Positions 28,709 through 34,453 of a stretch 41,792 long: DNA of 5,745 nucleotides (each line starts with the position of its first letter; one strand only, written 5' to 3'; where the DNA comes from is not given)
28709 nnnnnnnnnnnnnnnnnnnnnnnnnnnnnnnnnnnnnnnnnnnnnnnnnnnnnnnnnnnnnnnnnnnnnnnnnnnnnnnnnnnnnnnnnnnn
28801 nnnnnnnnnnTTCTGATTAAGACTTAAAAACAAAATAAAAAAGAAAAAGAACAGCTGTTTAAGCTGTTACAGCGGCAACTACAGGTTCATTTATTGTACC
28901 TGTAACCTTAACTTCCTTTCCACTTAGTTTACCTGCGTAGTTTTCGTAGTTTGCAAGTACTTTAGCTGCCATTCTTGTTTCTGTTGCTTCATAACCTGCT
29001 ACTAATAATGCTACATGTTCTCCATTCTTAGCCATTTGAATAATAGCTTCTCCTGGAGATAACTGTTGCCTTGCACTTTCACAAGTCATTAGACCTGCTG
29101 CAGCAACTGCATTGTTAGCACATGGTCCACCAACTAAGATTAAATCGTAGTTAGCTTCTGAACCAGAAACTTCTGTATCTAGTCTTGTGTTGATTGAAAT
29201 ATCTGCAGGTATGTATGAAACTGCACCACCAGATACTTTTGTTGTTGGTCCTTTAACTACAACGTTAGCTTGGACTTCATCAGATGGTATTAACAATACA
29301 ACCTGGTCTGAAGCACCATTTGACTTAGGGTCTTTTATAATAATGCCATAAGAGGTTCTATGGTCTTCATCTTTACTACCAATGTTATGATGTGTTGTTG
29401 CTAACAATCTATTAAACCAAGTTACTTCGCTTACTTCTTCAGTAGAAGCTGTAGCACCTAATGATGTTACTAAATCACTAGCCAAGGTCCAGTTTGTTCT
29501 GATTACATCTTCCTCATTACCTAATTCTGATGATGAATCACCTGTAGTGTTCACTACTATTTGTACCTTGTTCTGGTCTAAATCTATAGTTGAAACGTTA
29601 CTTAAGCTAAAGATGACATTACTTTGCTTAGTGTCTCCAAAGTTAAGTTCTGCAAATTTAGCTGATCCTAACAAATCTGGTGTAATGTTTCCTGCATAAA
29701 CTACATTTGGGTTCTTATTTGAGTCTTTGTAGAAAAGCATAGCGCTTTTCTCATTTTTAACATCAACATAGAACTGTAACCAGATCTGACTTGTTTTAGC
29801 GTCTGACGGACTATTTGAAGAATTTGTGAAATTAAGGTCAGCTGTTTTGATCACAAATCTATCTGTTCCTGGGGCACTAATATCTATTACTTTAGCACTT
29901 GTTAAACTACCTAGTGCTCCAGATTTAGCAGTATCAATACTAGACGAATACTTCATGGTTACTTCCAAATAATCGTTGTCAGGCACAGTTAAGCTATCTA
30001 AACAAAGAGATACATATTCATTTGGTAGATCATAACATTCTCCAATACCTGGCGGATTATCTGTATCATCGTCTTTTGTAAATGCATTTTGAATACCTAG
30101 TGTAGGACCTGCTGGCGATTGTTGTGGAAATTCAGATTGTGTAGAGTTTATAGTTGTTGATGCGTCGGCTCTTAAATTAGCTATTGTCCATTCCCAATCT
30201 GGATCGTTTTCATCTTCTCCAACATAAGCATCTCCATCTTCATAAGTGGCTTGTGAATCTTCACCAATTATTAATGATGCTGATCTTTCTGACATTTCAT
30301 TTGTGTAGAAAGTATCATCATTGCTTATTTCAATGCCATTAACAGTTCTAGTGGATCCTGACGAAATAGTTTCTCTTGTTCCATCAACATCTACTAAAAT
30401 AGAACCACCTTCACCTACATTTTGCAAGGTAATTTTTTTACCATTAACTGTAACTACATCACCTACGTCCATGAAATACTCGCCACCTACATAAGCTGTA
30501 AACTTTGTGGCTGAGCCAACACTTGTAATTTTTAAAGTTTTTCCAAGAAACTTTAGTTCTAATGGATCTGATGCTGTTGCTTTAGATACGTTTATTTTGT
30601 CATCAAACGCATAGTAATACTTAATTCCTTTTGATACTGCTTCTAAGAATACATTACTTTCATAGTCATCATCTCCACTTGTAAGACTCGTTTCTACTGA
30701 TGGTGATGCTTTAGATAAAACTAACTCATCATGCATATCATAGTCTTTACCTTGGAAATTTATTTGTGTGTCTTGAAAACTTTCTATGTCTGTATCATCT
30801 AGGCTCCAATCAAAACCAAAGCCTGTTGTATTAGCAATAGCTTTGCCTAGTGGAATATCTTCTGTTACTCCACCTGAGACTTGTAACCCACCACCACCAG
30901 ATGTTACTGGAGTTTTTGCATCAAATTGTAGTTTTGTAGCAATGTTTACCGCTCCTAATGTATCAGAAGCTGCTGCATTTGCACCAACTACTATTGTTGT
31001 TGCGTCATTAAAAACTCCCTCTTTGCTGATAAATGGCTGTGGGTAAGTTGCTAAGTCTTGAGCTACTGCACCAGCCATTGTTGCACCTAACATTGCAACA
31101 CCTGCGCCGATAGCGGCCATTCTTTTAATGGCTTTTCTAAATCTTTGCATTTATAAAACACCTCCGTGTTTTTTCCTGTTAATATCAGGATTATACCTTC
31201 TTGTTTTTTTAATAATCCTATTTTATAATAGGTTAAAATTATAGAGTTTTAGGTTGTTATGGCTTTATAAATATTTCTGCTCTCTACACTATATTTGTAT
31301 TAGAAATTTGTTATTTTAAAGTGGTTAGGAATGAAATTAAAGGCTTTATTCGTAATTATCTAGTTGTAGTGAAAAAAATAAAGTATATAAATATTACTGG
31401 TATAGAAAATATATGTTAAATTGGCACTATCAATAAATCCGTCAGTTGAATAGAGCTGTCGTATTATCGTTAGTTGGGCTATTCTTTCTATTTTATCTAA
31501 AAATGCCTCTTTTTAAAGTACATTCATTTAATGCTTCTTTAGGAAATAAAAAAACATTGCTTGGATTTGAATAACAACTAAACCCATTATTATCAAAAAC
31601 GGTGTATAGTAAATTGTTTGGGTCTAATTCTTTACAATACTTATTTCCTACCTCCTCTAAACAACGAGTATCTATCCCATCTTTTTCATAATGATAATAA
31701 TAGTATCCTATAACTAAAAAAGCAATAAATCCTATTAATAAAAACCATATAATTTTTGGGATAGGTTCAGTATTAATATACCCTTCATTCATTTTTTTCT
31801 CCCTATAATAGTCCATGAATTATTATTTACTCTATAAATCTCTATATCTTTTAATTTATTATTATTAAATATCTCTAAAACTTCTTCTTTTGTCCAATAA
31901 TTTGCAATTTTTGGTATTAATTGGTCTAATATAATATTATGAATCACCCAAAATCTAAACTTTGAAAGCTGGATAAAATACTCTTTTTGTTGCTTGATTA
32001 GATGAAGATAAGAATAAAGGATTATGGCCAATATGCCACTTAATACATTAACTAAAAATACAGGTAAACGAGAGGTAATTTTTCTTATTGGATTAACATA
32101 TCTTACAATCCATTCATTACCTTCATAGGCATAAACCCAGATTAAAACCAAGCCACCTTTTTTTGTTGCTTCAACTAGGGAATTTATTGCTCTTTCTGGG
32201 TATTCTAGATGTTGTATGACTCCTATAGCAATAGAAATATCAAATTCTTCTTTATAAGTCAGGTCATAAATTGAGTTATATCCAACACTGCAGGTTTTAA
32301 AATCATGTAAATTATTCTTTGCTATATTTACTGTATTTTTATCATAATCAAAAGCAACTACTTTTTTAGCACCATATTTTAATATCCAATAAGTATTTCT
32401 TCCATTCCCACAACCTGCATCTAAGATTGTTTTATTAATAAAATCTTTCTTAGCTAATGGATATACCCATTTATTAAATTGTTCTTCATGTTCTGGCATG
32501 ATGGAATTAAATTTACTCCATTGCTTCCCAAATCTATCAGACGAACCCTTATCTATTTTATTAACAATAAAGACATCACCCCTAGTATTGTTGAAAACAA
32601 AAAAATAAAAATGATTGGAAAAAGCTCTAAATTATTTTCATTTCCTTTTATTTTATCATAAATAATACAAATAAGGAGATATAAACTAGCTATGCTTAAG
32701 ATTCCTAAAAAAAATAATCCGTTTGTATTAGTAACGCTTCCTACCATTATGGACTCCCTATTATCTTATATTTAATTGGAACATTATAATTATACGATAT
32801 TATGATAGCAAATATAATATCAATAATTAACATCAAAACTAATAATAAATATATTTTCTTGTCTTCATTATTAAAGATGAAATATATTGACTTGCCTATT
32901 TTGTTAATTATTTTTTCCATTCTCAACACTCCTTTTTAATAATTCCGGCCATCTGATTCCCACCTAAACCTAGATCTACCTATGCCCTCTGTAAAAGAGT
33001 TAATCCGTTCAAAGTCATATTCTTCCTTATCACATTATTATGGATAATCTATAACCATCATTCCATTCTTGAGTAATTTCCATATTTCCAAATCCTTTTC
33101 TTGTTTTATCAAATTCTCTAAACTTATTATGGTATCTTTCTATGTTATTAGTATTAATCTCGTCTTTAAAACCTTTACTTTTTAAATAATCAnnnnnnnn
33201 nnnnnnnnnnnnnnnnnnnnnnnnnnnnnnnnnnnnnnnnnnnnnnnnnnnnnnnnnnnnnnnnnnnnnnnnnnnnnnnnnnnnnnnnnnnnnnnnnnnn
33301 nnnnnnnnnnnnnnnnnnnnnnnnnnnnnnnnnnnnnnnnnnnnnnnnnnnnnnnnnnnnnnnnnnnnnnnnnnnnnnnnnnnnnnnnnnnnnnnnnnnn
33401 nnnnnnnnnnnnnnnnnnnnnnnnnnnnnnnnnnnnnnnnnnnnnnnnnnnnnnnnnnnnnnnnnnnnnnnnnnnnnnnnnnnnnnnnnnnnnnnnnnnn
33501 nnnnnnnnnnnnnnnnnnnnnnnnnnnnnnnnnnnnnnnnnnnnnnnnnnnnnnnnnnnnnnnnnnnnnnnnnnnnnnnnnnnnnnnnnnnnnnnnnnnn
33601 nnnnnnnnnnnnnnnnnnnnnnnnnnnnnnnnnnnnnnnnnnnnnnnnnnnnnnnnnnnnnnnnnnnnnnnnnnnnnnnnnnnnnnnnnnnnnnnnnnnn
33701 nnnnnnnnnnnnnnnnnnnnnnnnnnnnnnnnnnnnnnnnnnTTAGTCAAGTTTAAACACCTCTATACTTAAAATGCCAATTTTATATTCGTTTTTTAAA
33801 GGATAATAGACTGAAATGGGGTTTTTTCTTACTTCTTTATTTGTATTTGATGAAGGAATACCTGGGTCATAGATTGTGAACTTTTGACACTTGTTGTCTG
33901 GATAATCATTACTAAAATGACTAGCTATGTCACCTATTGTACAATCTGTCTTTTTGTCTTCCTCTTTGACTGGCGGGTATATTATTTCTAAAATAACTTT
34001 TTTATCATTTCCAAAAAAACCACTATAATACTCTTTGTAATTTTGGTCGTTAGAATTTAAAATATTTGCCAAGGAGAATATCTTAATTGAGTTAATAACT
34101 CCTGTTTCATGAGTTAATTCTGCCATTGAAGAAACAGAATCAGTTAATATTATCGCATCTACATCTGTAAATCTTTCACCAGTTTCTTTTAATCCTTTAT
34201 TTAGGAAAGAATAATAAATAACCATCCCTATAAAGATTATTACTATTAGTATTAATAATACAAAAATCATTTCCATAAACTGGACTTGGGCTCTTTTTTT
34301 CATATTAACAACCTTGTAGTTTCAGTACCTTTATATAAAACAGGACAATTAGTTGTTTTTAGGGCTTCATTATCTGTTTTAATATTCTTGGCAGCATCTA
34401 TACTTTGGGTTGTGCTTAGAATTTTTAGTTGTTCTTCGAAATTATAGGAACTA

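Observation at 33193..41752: Five type IV pilin-like genes clustered around a 1506-aa Cys-rich surface protein: candidate host-attachment apparatus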

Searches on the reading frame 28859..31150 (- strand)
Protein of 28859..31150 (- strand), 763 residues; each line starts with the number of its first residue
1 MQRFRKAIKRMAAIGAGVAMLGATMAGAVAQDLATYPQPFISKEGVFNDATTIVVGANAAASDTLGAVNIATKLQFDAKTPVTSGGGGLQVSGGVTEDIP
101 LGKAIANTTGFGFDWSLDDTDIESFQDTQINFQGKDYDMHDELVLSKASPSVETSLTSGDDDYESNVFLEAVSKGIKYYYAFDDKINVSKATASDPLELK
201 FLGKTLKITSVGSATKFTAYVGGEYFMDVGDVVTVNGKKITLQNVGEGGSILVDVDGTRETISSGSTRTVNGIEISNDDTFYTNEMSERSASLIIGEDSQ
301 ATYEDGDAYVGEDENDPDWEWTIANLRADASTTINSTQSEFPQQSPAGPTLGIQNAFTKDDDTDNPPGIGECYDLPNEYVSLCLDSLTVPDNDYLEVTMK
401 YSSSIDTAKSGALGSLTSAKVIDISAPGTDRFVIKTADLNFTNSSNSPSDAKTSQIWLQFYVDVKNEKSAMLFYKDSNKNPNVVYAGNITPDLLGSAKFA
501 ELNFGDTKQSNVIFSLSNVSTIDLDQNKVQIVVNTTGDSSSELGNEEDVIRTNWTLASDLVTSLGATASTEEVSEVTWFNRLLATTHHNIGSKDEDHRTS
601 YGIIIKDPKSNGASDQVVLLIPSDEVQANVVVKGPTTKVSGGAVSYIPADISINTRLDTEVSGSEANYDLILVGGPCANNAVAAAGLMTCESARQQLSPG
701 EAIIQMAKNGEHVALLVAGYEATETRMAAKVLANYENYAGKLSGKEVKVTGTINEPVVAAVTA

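Call 6: search_protein_families(library=pfam, max_evalue=1, proteins=[window:28859-31150:-])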
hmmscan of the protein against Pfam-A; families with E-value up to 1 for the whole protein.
window:28859-31150:- (763 aa): 1 family
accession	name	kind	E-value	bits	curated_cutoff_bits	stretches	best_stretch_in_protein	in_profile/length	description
PF05124.17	S_layer_C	-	7.5e-15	55.5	23.9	2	482-735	29-176/177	S-layer like family, outer domain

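Call 7: search_protein_families(library=ncbifam, max_evalue=1, proteins=[window:28859-31150:-])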
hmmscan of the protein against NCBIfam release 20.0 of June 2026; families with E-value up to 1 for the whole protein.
window:28859-31150:- (763 aa): 1 family
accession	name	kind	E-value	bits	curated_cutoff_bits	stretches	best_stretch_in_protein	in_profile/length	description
TIGR01564.1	S_layer_MJ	subfamily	4.2e-11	42.2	25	2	655-734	491-569/571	S-layer protein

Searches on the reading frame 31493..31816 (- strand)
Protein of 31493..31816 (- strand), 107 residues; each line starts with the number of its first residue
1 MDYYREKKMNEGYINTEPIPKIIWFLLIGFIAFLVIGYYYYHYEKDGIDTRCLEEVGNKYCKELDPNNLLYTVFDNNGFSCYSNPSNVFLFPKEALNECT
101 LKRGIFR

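Call 84: search_protein_families(library=pfam, max_evalue=0.01, proteins=[window:31493-31816:-])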
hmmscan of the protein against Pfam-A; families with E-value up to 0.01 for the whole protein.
window:31493-31816:- (107 aa): 1 family
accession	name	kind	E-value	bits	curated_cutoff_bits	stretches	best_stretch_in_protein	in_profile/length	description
PF17804.6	TSP_NTD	-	0.0004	21.1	26.4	1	40-83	7-50/188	Tail specific protease N-terminal domain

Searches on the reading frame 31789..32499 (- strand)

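Call 84: search_protein_families(library=pfam, max_evalue=0.01, proteins=[window:31789-32499:-])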
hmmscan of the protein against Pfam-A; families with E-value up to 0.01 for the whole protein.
window:31789-32499:- (236 aa): 11 families
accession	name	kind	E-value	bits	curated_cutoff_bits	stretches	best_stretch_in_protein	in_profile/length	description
PF08241.18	Methyltransf_11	-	4.8e-15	56.4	21.2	1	26-120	1-95/95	Methyltransferase domain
PF13649.12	Methyltransf_25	-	3.9e-13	50.3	27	1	25-116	1-97/97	Methyltransferase domain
PF13847.12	Methyltransf_31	-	4.1e-13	49.7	27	1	22-120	4-109/145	Methyltransferase domain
PF08242.18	Methyltransf_12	-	2.1e-11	44.9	30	1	26-117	1-97/98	Methyltransferase domain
PF13489.12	Methyltransf_23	-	1.1e-10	41.9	27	1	10-124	11-120/164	Methyltransferase domain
PF08003.17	Methyltransf_9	-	5.4e-07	29.3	23.8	1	19-130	113-227/315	Protein of unknown function (DUF1698)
PF06325.19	PrmA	-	7.8e-07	29.3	22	1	22-70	162-210/296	Ribosomal protein L11 methyltransferase (PrmA)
PF03848.20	TehB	-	1.8e-06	28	20.4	1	24-120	33-132/193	Tellurite resistance protein TehB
PF05175.20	MTS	-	1.8e-05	24.9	23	1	18-88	30-101/170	Methyltransferase small domain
PF01728.25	FtsJ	-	0.0053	17.1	24.1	1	22-63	22-66/181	FtsJ-like methyltransferase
PF03602.21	Cons_hypoth95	-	0.0086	16.2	24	0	17-69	37-89/182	Conserved hypothetical protein 95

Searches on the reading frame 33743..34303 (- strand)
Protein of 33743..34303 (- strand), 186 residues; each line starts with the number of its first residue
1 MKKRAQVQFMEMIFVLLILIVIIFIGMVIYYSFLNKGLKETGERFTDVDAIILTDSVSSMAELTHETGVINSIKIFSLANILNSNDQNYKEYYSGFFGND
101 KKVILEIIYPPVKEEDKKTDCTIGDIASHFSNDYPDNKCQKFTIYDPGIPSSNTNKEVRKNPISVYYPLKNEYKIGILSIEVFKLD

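Call 6: search_protein_families(library=pfam, max_evalue=1, proteins=[window:33743-34303:-])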
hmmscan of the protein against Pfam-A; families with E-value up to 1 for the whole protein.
window:33743-34303:- (186 aa): 2 families
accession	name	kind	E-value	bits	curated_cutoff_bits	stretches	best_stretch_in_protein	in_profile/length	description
PF22096.1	TagH_C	-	0.034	15.1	27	1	78-132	4-57/107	Teichoic acid transporter subunit TagH C-terminal domain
PF20077.4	CcmD_alt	-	0.55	10.8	23.5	0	13-33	32-52/61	CcmD family protein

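Call 7: search_protein_families(library=ncbifam, max_evalue=1, proteins=[window:33743-34303:-])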
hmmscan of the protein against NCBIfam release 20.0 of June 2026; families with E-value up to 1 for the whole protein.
window:33743-34303:- (186 aa): 2 families
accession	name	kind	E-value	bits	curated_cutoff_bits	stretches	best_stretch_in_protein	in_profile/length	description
NF045738.1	MPN121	equivalog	0.076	13.2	150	1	58-120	55-110/122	MPN121 family protein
TIGR00998.1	8a0101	subfamily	0.2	10.5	390.8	1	15-59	7-51/334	EmrA/EmrK family multidrug efflux transporter periplasmic adaptor subunit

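Call 61: search_solved_structures(query=A8, max_evalue=5)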
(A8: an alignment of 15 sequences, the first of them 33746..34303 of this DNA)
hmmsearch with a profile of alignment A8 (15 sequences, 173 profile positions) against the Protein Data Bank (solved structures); distinct sequences matched with E-value up to 5: 5.
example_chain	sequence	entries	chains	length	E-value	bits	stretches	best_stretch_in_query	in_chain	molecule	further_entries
6uza_A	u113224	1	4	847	0.3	14.1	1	13-64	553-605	Short transient receptor potential channel 6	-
6uz8_A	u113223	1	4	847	0.3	14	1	13-64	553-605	Short transient receptor potential channel 6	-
6cv9_A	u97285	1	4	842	0.32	14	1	13-64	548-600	Short transient receptor potential channel 6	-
5yx9_A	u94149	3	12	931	0.36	13.8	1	13-64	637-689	Short transient receptor potential channel 6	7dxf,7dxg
7a6u_A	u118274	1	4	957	0.37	13.8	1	13-64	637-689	Short transient receptor potential channel 6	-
